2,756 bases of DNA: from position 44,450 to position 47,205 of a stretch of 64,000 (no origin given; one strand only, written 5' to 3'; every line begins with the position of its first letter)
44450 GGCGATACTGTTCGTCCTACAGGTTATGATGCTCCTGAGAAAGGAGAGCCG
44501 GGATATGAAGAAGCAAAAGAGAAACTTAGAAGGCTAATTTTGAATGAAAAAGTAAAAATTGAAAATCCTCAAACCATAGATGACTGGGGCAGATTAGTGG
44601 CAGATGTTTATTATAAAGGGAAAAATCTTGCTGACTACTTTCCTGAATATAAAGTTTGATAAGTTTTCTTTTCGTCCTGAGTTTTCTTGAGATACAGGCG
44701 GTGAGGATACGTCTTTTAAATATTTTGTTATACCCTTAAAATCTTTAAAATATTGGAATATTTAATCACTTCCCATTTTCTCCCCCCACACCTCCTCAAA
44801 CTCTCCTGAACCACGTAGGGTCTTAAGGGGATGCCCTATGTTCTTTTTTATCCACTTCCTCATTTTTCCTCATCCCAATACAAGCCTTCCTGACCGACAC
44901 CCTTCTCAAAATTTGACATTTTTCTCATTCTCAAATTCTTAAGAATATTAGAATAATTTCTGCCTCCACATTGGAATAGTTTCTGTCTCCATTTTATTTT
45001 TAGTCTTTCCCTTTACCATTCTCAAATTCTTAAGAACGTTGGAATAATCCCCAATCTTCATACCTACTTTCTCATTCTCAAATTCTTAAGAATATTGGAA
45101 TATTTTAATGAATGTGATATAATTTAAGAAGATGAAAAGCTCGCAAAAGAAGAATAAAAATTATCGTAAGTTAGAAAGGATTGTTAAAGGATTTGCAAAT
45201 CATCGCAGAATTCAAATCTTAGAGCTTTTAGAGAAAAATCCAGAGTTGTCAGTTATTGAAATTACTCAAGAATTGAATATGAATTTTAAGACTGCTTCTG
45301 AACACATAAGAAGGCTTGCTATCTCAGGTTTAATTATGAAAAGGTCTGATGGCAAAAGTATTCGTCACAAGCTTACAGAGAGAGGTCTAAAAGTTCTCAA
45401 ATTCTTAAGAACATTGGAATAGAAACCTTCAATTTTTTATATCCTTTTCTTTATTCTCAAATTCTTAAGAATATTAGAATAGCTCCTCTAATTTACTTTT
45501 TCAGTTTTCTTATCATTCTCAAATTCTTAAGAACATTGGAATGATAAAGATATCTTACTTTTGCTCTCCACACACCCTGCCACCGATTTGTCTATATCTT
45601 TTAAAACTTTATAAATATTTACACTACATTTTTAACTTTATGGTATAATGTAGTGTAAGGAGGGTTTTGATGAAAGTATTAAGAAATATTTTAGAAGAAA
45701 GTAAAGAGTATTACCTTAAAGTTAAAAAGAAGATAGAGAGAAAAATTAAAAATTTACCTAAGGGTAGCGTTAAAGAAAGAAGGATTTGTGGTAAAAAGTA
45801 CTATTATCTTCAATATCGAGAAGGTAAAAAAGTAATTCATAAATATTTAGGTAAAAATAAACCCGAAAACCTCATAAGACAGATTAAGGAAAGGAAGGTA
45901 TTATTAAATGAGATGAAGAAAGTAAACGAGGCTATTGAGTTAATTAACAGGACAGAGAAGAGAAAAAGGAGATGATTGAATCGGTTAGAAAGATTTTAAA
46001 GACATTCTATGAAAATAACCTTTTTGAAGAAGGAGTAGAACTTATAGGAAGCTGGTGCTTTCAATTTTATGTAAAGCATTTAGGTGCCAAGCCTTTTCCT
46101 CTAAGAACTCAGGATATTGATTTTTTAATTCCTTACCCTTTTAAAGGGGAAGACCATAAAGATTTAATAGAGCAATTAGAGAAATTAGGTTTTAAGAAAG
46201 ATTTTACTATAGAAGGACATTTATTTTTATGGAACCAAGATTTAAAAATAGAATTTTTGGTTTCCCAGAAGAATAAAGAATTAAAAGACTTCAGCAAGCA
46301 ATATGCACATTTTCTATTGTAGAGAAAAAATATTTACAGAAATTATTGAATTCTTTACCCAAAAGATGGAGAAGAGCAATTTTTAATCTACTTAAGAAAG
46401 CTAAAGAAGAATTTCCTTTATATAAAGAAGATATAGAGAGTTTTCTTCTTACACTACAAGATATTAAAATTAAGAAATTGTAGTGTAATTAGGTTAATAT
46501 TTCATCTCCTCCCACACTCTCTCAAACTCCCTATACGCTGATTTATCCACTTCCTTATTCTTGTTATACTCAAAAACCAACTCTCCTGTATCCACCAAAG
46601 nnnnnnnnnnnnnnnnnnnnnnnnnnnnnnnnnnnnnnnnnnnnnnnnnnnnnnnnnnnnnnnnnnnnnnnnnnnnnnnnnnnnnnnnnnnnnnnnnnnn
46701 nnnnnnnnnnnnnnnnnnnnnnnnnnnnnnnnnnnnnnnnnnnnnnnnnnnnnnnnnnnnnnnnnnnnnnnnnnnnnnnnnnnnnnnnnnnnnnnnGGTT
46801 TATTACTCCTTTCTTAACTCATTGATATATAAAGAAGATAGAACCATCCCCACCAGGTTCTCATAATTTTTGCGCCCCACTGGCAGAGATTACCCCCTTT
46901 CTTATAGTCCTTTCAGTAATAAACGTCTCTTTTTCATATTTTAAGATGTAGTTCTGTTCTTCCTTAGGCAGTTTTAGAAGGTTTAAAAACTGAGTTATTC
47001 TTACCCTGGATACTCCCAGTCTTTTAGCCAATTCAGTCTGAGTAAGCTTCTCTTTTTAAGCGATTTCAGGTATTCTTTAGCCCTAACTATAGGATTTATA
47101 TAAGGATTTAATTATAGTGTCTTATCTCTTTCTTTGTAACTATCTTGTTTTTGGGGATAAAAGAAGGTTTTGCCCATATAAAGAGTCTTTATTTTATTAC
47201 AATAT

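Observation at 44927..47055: Iteron-like repeat array around a small wHTH gene plus ParB-HTH remnant: vestige of a plasmid/ICE maintenance module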

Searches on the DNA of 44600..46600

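Call 42: search_rna_families(source=window, start=44600, end=46600, threshold=evalue, max_evalue=5)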
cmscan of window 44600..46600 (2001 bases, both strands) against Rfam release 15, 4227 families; matches with E-value up to 5: 2.
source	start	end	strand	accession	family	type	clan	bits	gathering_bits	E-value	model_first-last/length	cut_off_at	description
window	46334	46427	+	RF00413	SNORA19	Gene; snRNA; snoRNA; HACA-box;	-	22.5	80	0.94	1-131/131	no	Small nucleolar RNA SNORA19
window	45494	45592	-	RF00409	SNORA7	Gene; snRNA; snoRNA; HACA-box;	CL00025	17.8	100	1.1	1-140/140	no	Small nucleolar RNA SNORA7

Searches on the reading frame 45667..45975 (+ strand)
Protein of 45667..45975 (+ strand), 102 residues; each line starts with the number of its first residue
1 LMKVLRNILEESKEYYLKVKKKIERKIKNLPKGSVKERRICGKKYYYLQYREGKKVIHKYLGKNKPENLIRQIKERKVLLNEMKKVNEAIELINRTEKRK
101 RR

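Call 6: search_protein_families(library=pfam, proteins=[window:45667-45975:+], max_evalue=0.1)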
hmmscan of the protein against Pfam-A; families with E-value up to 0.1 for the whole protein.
window:45667-45975:+ (102 aa): 0 families

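Call 24: search_protein_families(library=ncbifam, proteins=[window:45667-45972:+], max_evalue=0.01)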
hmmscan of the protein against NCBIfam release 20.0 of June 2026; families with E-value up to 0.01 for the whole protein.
window:45667-45972:+ (102 aa): 0 families

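Call 71: search_protein_families(library=padloc, proteins=[window:45667-45972:+], max_evalue=0.001)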
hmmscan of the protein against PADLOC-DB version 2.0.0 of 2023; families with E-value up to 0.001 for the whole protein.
window:45667-45972:+ (102 aa): 1 family
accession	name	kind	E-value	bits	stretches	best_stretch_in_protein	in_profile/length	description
PDLC04045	PD-T4-6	-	0.0008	16.5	1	38-92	142-193/350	-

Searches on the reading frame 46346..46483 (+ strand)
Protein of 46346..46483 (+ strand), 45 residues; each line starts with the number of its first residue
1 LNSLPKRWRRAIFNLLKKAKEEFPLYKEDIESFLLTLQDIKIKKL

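Call 6: search_protein_families(library=pfam, proteins=[window:46346-46483:+], max_evalue=0.1)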
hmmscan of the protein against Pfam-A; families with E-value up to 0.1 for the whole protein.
window:46346-46483:+ (45 aa): 1 family
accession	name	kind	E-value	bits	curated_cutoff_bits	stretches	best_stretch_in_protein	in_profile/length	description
PF18517.6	LZ3wCH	-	0.038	14.4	26.1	1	6-32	18-44/55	Leucine zipper with capping helix domain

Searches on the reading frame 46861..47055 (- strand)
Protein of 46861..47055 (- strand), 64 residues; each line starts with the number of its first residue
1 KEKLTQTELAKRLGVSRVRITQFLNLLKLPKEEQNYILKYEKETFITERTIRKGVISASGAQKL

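Call 6: search_protein_families(library=pfam, proteins=[window:46861-47055:-], max_evalue=0.1)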
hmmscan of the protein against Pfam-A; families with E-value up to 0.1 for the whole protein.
window:46861-47055:- (64 aa): 15 families
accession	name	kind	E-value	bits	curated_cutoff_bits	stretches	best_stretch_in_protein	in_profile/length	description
PF17762.8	HTH_ParB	-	2.8e-08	34.3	22.6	1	3-40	20-57/102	ParB HTH domain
PF01381.28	HTH_3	-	1.2e-05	25.7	23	1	2-25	8-31/55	Helix-turn-helix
PF04545.22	Sigma70_r4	-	0.00038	20.3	24.1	1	2-22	19-39/50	Sigma-70, region 4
PF08279.18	HTH_11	-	0.00067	19.9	25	1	2-24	14-36/55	HTH domain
PF13545.12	HTH_Crp_2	-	0.0013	19.1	27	1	3-28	22-47/70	Crp-like helix-turn-helix domain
PF12844.13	HTH_19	-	0.0024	18.2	30.2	1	2-47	11-39/64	Helix-turn-helix domain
PF13560.12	HTH_31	-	0.0025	18.5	27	1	3-31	14-43/64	Helix-turn-helix domain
PF15943.11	YdaS_toxin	-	0.0042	17.3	30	1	6-30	11-36/65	Bacterial toxin YdaS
PF12802.13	MarR_2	-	0.0044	17.6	27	1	3-27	19-44/61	MarR family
PF08280.17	HTH_Mga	-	0.013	15.9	23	0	3-31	19-49/59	M protein trans-acting positive regulator (MGA) HTH domain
PF13412.12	HTH_24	-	0.013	15.5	21.9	1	3-18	17-32/48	Winged helix-turn-helix DNA-binding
PF01371.25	Trp_repressor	-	0.015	15.8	27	1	1-39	47-85/88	Trp repressor protein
PF00392.27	GntR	-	0.032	14.3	27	1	2-28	22-49/64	Bacterial regulatory proteins, gntR family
PF13384.12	HTH_23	-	0.037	14.3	24.6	0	2-24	16-38/50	Homeodomain-like domain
PF12824.13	MRP-L20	-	0.054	14.1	30.4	1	3-53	104-154/164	Mitochondrial ribosomal protein subunit L20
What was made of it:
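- Checked: The ParB-type HTH fragment 46861-47055(-) exists as a 64-codon stretch that matches PF17762 at E 2.8e-8 (call 6).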

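Call 24: search_protein_families(library=ncbifam, proteins=[window:46861-47055:-], max_evalue=0.01)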
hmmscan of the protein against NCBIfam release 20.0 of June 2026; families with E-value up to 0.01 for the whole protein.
window:46861-47055:- (64 aa): 3 families
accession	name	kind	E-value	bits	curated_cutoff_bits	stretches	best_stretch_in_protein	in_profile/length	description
TIGR00180.1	parB_part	domain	7.3e-07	29.1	58.45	1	3-48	120-166/186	ParB/RepB/Spo0J family partition protein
TIGR04285.1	nucleoid_noc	exception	1.7e-05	24.3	315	1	2-52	113-159/255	nucleoid occlusion protein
NF007271.0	PRK09726.1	equivalog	0.0082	16.1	79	0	1-25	23-47/88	type II toxin-antitoxin system antitoxin HipB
